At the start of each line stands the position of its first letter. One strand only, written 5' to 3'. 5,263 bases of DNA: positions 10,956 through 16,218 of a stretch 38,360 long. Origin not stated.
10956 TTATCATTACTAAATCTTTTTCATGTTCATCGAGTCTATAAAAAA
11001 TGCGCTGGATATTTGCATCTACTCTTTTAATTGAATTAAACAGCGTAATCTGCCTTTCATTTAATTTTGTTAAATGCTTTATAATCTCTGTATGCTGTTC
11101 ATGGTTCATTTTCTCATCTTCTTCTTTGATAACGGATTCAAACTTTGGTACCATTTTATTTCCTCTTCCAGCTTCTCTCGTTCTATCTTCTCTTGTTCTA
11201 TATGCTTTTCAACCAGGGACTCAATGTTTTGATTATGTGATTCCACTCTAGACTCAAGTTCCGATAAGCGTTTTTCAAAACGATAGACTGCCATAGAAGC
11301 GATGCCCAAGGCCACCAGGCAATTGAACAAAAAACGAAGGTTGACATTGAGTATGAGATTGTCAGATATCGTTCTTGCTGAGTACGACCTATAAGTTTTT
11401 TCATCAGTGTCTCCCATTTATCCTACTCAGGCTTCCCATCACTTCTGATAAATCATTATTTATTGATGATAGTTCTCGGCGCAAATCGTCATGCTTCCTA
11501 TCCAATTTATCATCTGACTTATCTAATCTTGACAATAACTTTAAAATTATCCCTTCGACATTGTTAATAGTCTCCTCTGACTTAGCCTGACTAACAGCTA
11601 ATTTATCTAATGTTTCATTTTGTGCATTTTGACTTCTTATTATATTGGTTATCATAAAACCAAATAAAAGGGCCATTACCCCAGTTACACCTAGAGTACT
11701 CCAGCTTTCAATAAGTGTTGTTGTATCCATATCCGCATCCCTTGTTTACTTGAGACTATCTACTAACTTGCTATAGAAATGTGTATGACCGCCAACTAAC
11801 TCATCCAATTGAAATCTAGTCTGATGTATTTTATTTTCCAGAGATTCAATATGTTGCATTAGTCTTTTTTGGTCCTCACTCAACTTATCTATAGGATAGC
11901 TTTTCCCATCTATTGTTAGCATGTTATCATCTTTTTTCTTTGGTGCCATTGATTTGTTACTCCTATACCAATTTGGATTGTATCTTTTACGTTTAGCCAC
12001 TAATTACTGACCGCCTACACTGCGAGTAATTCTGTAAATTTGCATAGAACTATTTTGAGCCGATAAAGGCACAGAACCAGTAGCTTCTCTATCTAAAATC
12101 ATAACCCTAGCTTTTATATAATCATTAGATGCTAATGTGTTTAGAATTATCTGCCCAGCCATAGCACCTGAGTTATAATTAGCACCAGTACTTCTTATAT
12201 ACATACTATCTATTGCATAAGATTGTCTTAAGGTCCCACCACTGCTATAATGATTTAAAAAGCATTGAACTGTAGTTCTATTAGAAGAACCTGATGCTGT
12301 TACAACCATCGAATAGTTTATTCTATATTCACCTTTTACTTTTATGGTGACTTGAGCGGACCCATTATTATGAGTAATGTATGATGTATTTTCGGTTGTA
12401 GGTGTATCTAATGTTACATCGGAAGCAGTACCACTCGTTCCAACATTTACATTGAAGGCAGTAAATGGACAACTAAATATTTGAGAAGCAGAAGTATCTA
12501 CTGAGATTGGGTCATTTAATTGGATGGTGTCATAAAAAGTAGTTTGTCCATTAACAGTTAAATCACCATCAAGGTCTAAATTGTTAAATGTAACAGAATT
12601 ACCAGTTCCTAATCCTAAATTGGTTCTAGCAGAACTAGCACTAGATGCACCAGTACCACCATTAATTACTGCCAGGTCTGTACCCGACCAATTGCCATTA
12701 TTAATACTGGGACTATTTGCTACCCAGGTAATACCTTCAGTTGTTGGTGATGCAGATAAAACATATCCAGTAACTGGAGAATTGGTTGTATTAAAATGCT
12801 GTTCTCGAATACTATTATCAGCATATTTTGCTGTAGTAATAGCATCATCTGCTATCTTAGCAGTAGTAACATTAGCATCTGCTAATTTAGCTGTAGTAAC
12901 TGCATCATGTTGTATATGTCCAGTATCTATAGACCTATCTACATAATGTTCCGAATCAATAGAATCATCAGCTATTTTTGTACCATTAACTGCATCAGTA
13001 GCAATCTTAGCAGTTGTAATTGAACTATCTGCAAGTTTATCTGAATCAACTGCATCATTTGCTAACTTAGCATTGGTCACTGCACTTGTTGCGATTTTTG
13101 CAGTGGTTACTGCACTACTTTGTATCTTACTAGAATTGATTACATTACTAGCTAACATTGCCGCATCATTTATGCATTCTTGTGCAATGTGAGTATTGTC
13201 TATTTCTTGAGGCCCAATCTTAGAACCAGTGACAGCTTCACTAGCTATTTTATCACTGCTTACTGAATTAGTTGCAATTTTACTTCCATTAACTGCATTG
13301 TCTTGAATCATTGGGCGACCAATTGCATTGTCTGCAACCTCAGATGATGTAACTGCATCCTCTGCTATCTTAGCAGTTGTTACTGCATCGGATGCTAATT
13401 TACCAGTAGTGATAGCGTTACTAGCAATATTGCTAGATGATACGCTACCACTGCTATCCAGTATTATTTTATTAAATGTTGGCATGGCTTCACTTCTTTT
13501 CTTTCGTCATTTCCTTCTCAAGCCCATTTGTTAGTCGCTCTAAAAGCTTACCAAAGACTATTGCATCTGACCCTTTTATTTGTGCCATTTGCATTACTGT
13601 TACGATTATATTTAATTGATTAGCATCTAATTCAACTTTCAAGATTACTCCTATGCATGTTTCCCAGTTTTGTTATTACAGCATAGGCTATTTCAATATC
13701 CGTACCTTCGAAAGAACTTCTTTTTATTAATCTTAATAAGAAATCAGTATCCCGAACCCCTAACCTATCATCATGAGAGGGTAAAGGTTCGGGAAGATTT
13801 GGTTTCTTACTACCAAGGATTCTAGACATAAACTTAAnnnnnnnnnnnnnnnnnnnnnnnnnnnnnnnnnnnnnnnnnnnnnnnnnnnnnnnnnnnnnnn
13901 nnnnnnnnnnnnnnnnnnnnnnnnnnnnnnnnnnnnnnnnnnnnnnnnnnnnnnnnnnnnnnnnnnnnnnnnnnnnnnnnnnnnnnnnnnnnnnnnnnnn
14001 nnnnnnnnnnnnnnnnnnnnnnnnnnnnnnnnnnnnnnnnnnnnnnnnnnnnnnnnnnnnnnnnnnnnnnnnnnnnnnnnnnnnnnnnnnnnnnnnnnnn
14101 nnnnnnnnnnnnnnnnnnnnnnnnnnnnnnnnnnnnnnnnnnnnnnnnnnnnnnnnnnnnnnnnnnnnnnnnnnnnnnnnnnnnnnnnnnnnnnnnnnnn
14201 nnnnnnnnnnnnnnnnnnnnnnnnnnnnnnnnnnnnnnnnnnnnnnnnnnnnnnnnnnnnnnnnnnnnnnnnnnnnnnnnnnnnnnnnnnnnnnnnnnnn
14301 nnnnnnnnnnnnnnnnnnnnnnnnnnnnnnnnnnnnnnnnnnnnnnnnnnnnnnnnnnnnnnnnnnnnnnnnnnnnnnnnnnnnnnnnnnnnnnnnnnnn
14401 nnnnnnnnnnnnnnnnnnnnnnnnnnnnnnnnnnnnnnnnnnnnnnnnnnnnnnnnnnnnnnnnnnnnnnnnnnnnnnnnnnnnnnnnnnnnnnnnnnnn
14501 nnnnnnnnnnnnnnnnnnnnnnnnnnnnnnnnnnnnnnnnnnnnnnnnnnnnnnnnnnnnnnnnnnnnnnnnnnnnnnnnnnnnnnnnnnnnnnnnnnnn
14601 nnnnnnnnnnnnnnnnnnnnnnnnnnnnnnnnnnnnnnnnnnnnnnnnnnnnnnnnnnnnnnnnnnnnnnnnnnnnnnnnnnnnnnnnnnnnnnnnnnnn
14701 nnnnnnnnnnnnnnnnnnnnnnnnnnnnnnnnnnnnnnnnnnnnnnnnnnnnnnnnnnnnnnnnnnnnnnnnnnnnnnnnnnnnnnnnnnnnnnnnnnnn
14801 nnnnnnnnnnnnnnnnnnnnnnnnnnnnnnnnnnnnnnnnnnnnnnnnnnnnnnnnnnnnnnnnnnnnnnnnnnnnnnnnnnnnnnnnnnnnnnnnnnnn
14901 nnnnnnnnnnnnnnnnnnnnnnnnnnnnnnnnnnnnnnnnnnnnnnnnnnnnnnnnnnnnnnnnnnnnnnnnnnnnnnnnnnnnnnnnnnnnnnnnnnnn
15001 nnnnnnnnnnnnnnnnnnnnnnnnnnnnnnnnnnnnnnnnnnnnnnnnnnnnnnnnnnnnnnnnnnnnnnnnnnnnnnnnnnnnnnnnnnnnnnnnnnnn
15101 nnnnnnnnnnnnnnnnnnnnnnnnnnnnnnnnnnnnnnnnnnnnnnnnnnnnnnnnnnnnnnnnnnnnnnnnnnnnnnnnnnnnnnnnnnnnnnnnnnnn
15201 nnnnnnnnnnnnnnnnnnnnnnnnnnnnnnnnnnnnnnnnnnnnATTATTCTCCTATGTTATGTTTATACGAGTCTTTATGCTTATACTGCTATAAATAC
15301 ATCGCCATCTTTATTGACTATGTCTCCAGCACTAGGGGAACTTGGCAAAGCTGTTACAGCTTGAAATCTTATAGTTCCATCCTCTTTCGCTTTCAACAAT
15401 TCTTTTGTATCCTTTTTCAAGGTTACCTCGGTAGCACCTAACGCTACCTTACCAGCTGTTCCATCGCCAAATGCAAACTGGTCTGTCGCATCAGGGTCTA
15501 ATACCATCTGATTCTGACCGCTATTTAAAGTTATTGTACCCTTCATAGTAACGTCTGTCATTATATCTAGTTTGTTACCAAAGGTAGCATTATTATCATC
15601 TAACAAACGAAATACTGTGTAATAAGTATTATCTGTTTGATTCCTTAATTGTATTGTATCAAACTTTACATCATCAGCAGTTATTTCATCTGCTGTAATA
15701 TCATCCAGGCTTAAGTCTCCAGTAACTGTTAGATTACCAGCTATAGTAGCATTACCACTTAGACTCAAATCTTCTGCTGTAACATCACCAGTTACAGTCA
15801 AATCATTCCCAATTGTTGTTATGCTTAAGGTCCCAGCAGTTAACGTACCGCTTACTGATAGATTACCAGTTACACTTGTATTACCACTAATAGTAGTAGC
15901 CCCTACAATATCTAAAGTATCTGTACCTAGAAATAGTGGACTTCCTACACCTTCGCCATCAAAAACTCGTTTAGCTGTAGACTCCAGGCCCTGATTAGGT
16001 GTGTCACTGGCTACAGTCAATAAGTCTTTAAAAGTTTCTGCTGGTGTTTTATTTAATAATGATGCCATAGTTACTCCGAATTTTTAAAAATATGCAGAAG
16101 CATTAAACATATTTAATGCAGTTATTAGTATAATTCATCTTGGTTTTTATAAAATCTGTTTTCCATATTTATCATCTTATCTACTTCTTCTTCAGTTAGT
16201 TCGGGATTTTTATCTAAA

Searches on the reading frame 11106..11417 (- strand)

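Call 75: search_protein_families(library=pfam, proteins=[window:11106-11417:-], max_evalue=0.01)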
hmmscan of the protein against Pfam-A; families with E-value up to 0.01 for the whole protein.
window:11106-11417:- (103 aa): 1 family
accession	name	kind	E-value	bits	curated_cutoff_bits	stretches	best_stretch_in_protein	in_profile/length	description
PF14942.11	Muted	-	0.00087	19.9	26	1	46-91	62-107/146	Organelle biogenesis, Muted-like protein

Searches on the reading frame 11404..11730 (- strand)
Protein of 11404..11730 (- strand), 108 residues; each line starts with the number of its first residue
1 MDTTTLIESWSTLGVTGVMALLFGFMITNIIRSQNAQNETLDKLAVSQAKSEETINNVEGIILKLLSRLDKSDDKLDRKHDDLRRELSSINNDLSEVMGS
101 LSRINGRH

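Call 75: search_protein_families(library=pfam, proteins=[window:11404-11730:-], max_evalue=0.01)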
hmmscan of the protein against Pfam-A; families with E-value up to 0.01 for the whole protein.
window:11404-11730:- (108 aa): 6 families
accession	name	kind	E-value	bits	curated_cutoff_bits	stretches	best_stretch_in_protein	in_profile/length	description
PF20570.3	DUF6779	-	0.0016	19.5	28.1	1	20-100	11-93/108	Domain of unknown function (DUF6779)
PF24151.2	ArlX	-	0.0017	18.3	28.7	1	19-98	16-102/229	ArlX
PF22794.1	jr-ZPR1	-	0.0048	17.3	27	1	29-98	6-77/125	ZPR1 jelly-roll domain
PF23923.1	DUF7262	-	0.0052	17.7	27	1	5-93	8-91/132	Family of unknown function (DUF7262)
PF04513.17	Baculo_PEP_C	-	0.0056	17.2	38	1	28-105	19-105/140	Baculovirus polyhedron envelope protein, PEP, C terminus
PF09177.16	STX6_10_61_N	-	0.0066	17.4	29.4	0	48-101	7-64/99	Syntaxin 6/10/61, N-terminal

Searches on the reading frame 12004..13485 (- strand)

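Call 9: search_protein_families(library=phrogs, proteins=[window:12004-13485:-], max_evalue=0.001)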
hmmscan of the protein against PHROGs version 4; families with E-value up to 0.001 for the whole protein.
window:12004-13485:- (493 aa): 13 families
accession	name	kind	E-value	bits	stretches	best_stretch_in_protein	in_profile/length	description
phrog_13518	-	unknown function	9.6e-40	137.5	2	153-253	324-422/1230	-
phrog_892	-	tail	2e-38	133.5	4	151-406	345-530/782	tail fiber protein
phrog_28766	-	tail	1.9e-26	93.4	3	74-167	130-221/472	tail fiber protein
phrog_21412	-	tail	4.7e-21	75.3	3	11-144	405-540/1452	tail fiber protein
phrog_26466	-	unknown function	3.6e-18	65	4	26-100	1810-1884/2337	-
phrog_32822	-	head and packaging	8.2e-14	51.2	1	14-240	908-1136/1548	virion structural protein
phrog_7660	-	tail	8.1e-10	38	3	118-177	437-496/1656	tail fiber protein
phrog_36443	-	unknown function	3.5e-07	29.5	1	106-179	410-482/1238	-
phrog_18723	-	unknown function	7.5e-06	26.1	1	15-230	4-224/452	-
phrog_35419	-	tail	0.00021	21.6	0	175-222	240-287/414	tail fiber protein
phrog_19445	-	head and packaging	0.00048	19.2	0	163-225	721-783/1114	tail tip protein Tal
phrog_2012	-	tail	0.00054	20.9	0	112-170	138-197/212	minor tail protein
phrog_15350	-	unknown function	0.00064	19.7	1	74-231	50-206/494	-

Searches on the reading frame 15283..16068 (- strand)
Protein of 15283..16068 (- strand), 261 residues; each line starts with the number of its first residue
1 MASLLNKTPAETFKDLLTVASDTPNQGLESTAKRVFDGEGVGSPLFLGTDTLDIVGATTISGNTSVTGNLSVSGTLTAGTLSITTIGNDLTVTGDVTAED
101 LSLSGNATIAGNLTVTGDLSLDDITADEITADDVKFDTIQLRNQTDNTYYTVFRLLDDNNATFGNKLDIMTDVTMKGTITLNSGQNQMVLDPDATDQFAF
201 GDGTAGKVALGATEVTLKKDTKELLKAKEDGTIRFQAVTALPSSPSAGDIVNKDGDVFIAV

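Call 8: search_protein_families(library=phrogs, proteins=[window:15283-16068:-], max_evalue=0.001)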
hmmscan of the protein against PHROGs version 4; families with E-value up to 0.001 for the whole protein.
window:15283-16068:- (261 aa): 0 families

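Call 15: search_protein_families(library=pfam, proteins=[window:15283-16068:-], max_evalue=0.1)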
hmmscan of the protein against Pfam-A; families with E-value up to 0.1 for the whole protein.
window:15283-16068:- (261 aa): 1 family
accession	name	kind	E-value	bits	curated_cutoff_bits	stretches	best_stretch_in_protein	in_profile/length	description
PF04519.19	Bactofilin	-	1.2e-05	25.9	27.9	1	56-122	5-71/98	Polymer-forming cytoskeletal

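Call 64: search_protein_families(library=ncbifam, proteins=[window:15283-16068:-], max_evalue=0.01)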
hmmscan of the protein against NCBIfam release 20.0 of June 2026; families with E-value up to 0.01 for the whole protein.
window:15283-16068:- (261 aa): 1 family
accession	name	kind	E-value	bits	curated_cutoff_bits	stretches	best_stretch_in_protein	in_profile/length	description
NF047952.2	ATportTamB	equivalog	0.0066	14.3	825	1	63-144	534-610/1240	autotransporter assembly complex protein TamB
